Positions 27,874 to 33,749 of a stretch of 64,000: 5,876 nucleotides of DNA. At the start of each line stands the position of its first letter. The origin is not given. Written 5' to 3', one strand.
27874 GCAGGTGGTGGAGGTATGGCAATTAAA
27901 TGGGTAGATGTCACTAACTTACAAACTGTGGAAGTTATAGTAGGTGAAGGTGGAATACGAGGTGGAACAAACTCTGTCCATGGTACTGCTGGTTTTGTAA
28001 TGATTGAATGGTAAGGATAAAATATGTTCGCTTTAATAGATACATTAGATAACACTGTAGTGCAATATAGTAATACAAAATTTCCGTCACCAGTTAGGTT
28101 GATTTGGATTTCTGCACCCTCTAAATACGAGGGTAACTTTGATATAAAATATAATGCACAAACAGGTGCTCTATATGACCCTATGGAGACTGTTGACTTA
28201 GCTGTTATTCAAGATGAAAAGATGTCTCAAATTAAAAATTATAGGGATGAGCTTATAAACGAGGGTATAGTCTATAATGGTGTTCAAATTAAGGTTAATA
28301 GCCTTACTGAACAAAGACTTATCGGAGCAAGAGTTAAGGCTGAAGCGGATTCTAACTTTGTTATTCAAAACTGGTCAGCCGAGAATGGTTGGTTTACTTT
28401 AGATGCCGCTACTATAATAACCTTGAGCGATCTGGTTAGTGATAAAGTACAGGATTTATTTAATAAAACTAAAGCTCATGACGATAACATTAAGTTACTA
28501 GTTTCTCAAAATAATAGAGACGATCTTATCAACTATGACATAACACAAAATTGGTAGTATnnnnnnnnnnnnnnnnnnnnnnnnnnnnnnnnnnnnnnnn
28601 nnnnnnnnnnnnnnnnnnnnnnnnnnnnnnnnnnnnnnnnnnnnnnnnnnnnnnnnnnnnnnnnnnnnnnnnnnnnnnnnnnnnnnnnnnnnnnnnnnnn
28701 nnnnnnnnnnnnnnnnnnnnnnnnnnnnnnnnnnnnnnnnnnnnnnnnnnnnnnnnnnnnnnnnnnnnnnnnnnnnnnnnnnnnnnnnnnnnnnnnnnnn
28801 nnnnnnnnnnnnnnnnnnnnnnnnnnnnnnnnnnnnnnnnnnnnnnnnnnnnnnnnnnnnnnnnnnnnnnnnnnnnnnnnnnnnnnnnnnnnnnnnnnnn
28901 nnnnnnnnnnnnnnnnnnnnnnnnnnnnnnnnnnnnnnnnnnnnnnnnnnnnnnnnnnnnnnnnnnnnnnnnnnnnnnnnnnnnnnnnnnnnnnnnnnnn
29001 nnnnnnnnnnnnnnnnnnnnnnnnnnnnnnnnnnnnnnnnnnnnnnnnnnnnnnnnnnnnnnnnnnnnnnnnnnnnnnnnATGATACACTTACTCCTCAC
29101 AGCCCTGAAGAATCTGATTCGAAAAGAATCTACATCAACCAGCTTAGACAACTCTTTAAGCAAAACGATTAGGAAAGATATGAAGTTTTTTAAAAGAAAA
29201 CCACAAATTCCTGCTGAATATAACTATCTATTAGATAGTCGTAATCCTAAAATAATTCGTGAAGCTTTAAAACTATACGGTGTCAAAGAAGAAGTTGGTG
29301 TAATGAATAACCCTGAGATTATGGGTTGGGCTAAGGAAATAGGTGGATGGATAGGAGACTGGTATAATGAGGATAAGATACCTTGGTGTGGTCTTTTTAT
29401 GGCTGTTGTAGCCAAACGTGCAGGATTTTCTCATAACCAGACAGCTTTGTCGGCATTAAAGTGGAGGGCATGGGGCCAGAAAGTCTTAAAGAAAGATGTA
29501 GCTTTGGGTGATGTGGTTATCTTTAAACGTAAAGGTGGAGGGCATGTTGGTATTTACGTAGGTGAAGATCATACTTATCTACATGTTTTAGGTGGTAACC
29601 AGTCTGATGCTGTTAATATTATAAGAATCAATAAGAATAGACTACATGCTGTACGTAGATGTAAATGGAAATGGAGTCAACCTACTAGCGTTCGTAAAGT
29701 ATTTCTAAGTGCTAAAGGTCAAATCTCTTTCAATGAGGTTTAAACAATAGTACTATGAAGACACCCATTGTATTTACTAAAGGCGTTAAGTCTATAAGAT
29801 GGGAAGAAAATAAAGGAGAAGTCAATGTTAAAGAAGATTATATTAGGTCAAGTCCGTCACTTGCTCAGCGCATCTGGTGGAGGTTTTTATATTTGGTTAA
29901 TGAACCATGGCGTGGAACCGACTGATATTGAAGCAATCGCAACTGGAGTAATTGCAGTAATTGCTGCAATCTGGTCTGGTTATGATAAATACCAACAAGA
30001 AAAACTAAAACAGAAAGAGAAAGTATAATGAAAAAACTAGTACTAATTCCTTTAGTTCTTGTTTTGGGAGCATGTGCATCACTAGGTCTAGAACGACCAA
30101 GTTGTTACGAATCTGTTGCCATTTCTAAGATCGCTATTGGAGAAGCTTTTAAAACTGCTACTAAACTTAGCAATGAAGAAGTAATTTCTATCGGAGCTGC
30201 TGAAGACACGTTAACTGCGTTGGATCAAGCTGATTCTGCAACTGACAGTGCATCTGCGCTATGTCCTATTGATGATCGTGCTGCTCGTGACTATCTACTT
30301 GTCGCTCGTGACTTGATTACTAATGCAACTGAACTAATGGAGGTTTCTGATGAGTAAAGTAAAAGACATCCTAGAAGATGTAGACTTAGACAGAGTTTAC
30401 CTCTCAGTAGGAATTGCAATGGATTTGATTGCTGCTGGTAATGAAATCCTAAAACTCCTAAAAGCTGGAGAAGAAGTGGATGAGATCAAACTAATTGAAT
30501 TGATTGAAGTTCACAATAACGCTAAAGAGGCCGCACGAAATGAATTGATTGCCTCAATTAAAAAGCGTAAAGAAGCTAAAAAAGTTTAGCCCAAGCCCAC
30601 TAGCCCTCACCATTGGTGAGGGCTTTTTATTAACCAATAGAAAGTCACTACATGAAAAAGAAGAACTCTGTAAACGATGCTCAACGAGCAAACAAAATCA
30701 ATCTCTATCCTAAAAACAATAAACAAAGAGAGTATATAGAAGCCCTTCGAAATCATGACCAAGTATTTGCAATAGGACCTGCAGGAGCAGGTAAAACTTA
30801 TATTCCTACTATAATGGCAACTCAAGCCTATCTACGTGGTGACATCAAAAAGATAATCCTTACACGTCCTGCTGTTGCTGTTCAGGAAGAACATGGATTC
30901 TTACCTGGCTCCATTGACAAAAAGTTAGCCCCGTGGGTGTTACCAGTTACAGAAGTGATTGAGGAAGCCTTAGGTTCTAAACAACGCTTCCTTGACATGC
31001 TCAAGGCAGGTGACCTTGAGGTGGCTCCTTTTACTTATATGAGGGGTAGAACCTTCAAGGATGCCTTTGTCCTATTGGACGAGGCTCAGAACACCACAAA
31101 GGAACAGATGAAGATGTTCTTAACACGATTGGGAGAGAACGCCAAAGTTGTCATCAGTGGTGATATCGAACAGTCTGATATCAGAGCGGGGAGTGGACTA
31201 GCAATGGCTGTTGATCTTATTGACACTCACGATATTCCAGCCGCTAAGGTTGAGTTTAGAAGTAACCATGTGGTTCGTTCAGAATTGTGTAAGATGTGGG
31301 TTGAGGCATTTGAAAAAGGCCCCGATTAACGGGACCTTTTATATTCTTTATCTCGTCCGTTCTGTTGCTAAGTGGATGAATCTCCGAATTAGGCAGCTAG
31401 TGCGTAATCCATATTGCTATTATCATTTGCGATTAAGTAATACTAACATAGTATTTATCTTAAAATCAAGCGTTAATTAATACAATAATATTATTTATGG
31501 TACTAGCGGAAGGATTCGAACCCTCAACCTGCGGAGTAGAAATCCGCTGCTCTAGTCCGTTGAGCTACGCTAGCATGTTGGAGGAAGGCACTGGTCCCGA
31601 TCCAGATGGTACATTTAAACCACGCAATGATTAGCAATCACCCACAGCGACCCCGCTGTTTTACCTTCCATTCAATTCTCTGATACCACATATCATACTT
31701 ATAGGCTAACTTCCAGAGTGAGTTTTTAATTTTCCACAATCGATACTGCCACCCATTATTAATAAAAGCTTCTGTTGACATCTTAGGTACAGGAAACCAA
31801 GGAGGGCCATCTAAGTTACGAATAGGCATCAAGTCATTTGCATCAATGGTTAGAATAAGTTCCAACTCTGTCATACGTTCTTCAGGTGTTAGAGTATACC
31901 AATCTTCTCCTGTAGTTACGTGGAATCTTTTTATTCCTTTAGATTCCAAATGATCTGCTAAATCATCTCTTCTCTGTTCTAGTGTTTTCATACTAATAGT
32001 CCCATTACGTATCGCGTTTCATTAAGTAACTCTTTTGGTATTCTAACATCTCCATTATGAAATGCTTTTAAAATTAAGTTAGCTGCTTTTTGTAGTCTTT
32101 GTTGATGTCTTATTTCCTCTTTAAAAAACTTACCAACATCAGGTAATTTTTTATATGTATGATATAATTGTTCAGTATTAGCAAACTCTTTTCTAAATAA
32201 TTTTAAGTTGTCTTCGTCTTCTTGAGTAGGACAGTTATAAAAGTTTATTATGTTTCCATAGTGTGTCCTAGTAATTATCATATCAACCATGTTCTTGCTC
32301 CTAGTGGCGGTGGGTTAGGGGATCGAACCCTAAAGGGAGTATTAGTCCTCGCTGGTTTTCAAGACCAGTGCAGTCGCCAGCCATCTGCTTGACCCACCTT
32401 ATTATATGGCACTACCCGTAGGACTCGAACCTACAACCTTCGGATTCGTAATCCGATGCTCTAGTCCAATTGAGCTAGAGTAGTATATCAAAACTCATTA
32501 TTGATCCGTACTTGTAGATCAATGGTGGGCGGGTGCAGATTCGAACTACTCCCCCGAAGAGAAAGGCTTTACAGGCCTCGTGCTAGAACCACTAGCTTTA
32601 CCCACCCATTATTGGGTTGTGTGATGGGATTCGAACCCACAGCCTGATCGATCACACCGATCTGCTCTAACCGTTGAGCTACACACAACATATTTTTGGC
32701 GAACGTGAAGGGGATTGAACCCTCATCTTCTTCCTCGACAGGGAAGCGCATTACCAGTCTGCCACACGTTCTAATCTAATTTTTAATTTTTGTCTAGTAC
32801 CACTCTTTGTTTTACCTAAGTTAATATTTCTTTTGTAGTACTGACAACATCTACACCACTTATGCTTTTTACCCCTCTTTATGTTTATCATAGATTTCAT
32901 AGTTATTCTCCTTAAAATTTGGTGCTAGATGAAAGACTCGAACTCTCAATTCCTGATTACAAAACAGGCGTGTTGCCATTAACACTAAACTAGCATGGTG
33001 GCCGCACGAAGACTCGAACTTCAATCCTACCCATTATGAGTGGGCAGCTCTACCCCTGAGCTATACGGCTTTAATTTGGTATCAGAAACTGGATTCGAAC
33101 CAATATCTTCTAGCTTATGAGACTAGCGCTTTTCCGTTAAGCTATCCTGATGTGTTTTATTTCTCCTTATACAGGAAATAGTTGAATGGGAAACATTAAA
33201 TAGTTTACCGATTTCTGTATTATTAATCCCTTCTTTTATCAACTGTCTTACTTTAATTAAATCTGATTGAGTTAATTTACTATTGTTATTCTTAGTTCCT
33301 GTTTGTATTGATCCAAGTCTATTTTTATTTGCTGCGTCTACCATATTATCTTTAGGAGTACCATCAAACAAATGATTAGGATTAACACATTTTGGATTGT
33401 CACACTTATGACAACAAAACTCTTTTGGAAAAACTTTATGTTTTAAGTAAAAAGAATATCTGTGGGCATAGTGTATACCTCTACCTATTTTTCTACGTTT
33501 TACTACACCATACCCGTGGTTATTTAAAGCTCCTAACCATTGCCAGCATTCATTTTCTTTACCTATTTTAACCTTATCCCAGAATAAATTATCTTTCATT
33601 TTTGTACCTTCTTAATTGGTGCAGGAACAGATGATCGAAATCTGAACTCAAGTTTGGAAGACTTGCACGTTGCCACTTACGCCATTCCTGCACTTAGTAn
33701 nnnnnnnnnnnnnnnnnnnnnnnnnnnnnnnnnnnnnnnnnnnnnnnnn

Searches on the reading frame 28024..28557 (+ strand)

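Call 92: search_protein_families(library=phrogs, proteins=[window:28024-28557:+], max_evalue=0.00001)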
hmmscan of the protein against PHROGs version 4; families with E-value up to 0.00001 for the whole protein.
window:28024-28557:+ (177 aa): 1 family
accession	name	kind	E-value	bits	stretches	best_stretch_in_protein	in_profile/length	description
phrog_10508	-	tail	2.4e-13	51.3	1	60-156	48-143/159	tail fiber protein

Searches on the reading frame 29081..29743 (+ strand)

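Call 92: search_protein_families(library=phrogs, proteins=[window:29081-29743:+], max_evalue=0.00001)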
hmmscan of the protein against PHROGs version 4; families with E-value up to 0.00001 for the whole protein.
window:29081-29743:+ (220 aa): 4 families
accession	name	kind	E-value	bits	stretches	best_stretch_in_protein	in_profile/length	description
phrog_1259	-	tail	5.8e-30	104.8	1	18-200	951-1135/1179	baseplate hub subunit and tail lysozyme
phrog_9589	-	lysis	6.4e-11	43.6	1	59-177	8-129/281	endolysin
phrog_21357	-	lysis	2.1e-07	31.6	1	91-185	27-139/225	endolysin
phrog_329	-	tail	3.9e-06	26.4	1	76-184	534-642/949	minor tail protein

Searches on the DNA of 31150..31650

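Call 49: search_rna_families(source=window, start=31150, end=31650, threshold=evalue, max_evalue=10, show_alignments=4)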
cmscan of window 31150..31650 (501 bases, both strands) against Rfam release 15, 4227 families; matches with E-value up to 10: 10.
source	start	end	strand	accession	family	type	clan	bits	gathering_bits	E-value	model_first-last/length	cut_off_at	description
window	31501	31574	-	RF00005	tRNA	Gene; tRNA;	CL00001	66.7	29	2e-14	1-71/71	no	tRNA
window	31389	31481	-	RF04321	tmRNA_permuted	Gene;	-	28.2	47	0.0006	1-213/213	no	permuted transfer-messenger RNA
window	31286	31366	+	RF01770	rimP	Cis-reg; leader;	-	19.2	47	1.3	1-102/102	no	Gammaprotebacteria rimP leader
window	31309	31427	-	RF01859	Phe_leader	Cis-reg; leader;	-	16.1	55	5.4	1-125/125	no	Phenylalanine leader peptide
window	31280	31337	+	RF02236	asX2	Gene; sRNA;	-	16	70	1.4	1-87/87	no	Xanthomonas sRNA asX2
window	31500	31574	+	RF04354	Plastid-ycf2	Cis-reg;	-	15.5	65.7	2.5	1-75/75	no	Plastid-ycf2 5UTR RNA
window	31277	31358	-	RF01283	snoU30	Gene; snRNA; snoRNA; CD-box;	CL00052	15.3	45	6.3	1-86/86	no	Small nucleolar RNA U30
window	31317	31387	-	RF02236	asX2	Gene; sRNA;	-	15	70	2.4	1-87/87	no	Xanthomonas sRNA asX2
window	31509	31525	+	RF04351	Plastid-psbl-rps4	Cis-reg;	-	13.5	68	6.9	9-25/53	no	Plastid-psbl-rps4 3UTR RNA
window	31353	31446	-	RF01850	beta_tmRNA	Gene;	CL00001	11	84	0.28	205-304/331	no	Betaproteobacteria transfer-messenger RNA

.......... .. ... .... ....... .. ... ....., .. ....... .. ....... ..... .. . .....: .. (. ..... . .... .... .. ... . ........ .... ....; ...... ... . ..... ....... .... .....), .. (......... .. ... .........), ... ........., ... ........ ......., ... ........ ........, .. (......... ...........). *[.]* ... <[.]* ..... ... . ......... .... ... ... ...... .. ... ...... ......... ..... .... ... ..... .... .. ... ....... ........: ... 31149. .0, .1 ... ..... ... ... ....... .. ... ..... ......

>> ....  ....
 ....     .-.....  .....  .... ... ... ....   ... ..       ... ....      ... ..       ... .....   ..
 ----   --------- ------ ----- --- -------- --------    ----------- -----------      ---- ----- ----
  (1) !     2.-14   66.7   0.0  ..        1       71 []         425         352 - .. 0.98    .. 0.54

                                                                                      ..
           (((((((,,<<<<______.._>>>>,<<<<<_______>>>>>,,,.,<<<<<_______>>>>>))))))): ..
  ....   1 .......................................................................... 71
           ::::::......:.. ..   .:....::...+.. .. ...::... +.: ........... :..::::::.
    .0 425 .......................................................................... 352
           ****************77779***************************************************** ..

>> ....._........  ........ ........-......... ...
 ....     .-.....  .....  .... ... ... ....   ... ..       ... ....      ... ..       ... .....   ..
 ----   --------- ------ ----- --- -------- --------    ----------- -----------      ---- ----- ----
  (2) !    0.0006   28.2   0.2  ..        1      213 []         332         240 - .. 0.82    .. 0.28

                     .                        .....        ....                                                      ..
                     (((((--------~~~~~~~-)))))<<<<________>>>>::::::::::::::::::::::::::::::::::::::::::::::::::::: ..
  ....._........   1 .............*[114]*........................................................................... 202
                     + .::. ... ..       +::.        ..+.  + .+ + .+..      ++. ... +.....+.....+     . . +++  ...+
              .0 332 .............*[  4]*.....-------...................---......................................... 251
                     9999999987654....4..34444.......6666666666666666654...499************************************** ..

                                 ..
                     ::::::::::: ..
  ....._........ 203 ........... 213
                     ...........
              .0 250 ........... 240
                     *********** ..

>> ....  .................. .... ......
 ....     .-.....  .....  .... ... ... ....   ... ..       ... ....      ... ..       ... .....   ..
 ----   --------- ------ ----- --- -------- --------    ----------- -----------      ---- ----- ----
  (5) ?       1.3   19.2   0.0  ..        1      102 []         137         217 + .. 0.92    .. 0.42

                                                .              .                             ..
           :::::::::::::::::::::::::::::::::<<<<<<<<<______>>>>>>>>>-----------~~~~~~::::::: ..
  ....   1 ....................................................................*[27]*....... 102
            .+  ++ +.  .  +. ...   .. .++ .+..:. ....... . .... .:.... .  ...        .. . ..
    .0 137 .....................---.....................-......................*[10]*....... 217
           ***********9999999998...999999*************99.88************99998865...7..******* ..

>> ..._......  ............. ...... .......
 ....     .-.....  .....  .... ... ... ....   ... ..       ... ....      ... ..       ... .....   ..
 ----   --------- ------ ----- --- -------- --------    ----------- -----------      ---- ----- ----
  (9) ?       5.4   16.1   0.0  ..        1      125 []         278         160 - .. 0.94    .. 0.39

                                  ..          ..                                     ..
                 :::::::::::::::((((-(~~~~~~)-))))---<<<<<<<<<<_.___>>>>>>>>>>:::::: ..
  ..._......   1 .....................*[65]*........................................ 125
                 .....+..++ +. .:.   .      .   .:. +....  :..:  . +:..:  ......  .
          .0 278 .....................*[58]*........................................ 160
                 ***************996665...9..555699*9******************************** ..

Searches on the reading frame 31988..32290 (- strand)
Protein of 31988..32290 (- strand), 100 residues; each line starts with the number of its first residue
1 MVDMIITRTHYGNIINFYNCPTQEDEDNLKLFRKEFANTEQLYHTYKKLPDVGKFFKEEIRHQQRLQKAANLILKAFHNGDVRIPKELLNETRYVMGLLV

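Call 51: search_protein_families(library=pfam, proteins=[window:31988-32290:-], max_evalue=0.1)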
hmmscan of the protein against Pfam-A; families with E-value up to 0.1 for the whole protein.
window:31988-32290:- (100 aa): 1 family
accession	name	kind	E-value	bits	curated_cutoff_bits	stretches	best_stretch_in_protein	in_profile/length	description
PF05501.16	DUF755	-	0.047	14.4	29.1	1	21-65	33-80/122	Domain of unknown function (DUF755)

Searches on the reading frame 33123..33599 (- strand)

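Call 51: search_protein_families(library=pfam, proteins=[window:33123-33599:-], max_evalue=0.1)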
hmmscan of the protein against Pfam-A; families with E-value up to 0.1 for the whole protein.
window:33123-33599:- (158 aa): 6 families
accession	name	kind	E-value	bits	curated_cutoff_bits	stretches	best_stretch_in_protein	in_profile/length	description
PF13936.12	HTH_38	-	0.00011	22.3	27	1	106-142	2-38/44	Helix-turn-helix domain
PF13392.12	HNH_3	-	0.0012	18.8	24.8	1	44-87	2-46/46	HNH endonuclease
PF13384.12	HTH_23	-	0.0016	18.7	24.6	1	119-147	12-40/50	Homeodomain-like domain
PF02796.21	HTH_7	-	0.0019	18.7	23.8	1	107-141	4-38/45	Helix-turn-helix domain of resolvase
PF04218.19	CENP-B_N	-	0.0019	18.3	21.2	1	105-149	3-47/53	CENP-B N-terminal DNA-binding domain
PF13613.12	HTH_Tnp_4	-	0.077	13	27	0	122-146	17-41/53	Helix-turn-helix of DDE superfamily endonuclease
